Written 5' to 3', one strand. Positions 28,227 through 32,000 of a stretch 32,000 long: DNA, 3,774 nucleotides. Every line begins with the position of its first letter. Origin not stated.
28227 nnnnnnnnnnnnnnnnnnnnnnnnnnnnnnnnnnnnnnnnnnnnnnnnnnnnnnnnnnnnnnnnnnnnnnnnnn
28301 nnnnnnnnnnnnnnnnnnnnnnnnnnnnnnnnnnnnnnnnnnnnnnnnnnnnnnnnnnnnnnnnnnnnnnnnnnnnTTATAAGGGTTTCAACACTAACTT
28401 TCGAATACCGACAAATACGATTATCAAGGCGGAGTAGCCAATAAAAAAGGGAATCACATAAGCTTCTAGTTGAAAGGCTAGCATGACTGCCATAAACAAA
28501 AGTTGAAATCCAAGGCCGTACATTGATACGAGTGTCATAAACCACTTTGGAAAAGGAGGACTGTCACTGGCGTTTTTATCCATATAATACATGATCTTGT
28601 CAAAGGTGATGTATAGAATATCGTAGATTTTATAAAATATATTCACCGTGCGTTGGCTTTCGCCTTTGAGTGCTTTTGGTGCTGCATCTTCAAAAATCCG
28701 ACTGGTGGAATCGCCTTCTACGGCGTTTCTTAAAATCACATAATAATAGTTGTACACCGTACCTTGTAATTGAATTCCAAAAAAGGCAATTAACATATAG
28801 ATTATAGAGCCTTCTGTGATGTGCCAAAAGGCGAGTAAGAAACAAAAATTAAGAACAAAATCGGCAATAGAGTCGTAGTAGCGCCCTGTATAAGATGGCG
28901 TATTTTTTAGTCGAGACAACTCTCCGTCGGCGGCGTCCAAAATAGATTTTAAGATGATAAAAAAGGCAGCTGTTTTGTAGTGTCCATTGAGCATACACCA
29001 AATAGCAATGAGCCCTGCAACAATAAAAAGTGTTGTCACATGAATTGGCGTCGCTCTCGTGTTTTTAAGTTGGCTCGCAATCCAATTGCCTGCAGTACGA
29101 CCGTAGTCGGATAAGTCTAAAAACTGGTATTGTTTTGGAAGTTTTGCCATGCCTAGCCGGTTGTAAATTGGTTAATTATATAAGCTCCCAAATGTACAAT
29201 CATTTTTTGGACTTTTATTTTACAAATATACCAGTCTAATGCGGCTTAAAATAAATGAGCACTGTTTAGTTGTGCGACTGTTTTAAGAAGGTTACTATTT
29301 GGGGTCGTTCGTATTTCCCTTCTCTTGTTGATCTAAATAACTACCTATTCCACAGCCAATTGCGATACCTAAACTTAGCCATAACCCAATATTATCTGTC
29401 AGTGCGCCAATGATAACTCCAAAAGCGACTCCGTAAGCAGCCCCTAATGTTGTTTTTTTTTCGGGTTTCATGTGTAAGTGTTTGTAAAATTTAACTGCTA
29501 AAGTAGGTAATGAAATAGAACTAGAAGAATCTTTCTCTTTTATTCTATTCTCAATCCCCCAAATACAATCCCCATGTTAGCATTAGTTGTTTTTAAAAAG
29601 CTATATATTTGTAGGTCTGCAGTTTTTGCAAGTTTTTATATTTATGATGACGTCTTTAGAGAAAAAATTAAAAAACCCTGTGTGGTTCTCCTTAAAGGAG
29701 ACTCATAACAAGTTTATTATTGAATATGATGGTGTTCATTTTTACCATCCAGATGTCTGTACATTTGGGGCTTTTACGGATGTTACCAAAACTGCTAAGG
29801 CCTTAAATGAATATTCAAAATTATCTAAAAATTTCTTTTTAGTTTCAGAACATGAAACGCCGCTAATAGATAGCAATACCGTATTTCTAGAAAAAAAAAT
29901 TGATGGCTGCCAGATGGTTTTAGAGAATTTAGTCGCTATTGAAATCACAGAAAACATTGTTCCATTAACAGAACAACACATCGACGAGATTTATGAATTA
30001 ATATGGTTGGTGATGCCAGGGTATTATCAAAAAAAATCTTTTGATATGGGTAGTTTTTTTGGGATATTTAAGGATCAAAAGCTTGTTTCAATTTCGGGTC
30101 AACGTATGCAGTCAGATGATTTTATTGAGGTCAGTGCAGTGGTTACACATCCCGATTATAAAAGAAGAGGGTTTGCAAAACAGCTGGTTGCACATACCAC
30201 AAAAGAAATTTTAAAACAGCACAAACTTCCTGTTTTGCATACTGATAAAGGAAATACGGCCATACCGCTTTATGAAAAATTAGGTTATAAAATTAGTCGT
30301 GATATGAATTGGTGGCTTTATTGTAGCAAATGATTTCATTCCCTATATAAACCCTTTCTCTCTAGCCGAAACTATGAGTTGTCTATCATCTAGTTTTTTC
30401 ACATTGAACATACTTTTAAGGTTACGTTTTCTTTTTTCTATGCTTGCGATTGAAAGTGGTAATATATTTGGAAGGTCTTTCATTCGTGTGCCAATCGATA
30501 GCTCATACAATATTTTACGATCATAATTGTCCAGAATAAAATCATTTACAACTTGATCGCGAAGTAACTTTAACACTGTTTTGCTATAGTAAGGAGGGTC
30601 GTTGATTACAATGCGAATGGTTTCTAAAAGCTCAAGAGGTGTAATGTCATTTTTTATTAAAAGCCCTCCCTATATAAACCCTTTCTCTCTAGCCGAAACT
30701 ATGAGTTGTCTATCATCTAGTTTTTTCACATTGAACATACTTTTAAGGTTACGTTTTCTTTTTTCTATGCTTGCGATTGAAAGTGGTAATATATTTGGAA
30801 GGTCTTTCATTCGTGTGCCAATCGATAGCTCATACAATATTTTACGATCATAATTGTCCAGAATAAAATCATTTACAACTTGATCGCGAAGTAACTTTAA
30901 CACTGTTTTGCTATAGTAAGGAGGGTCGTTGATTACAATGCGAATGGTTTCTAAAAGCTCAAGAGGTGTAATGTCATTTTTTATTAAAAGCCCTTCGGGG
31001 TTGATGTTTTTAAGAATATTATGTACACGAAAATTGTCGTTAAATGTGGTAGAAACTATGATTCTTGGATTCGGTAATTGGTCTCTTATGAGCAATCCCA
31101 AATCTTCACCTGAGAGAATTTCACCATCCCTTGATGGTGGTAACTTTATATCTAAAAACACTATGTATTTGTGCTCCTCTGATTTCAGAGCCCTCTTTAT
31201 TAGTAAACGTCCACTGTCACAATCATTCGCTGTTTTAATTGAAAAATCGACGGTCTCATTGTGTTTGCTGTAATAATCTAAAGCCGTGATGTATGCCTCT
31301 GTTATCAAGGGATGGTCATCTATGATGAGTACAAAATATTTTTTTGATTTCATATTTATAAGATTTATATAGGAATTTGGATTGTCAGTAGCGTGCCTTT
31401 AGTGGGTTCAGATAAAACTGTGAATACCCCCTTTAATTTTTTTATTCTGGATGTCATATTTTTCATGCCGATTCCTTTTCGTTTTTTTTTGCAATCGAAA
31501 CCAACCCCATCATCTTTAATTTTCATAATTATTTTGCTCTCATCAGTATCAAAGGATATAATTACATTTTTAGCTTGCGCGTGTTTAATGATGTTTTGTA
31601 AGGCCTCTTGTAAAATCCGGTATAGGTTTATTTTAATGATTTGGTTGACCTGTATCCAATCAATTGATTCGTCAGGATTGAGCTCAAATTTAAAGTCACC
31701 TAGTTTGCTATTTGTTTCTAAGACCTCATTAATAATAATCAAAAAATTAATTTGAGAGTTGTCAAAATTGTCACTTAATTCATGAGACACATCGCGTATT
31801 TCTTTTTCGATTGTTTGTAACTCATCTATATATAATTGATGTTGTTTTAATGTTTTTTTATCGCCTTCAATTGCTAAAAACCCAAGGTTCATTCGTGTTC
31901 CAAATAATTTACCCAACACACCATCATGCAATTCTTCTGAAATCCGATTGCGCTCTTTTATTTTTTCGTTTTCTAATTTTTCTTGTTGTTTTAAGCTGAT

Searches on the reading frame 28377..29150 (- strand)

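Call 33: search_protein_families(library=pfam, proteins=[window:28377-29150:-], max_evalue=0.0001)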
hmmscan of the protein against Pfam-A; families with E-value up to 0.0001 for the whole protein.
window:28377-29150:- (257 aa): 1 family
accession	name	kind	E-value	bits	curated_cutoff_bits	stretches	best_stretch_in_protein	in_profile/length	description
PF01066.26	CDP-OH_P_transf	-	1.5e-12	48.6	22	1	35-124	4-94/152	CDP-alcohol phosphatidyltransferase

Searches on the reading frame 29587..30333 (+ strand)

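Call 33: search_protein_families(library=pfam, proteins=[window:29587-30333:+], max_evalue=0.0001)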
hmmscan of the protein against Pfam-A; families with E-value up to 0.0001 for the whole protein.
window:29587-30333:+ (248 aa): 6 families
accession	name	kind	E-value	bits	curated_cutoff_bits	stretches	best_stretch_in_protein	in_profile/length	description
PF08445.16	FR47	-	1.5e-13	51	22.1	1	159-242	3-85/86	FR47-like protein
PF00583.31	Acetyltransf_1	-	4.2e-10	40.4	20.7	1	145-234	21-116/116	Acetyltransferase (GNAT) family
PF13508.13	Acetyltransf_7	-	5.3e-10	40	27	1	157-235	5-83/84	Acetyltransferase (GNAT) domain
PF12746.13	GNAT_acetyltran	-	5.9e-10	39.6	26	1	158-238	160-238/243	GNAT acetyltransferase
PF13673.13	Acetyltransf_10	-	5.7e-08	33.2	23.6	1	157-235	33-108/128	Acetyltransferase (GNAT) domain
PF13527.13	Acetyltransf_9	-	1.6e-06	28.6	25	1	180-236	73-126/127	Acetyltransferase (GNAT) domain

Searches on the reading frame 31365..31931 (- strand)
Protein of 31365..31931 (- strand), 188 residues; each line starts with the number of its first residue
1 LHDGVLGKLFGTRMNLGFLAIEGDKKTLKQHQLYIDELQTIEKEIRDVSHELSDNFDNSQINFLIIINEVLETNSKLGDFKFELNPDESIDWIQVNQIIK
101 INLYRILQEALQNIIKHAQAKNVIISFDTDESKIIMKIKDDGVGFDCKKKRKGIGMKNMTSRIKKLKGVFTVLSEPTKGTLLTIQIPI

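Call 33: search_protein_families(library=pfam, proteins=[window:31365-31931:-], max_evalue=0.0001)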
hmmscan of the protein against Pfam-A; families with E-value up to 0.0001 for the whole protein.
window:31365-31931:- (188 aa): 2 families
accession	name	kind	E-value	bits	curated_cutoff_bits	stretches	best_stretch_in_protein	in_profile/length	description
PF02518.31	HATPase_c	-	7e-11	43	26.4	1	101-187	4-108/111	Histidine kinase-, DNA gyrase B-, and HSP90-like ATPase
PF13581.12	HATPase_c_2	-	3.7e-05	24.2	27.4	1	106-150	35-84/127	Histidine kinase-like ATPase domain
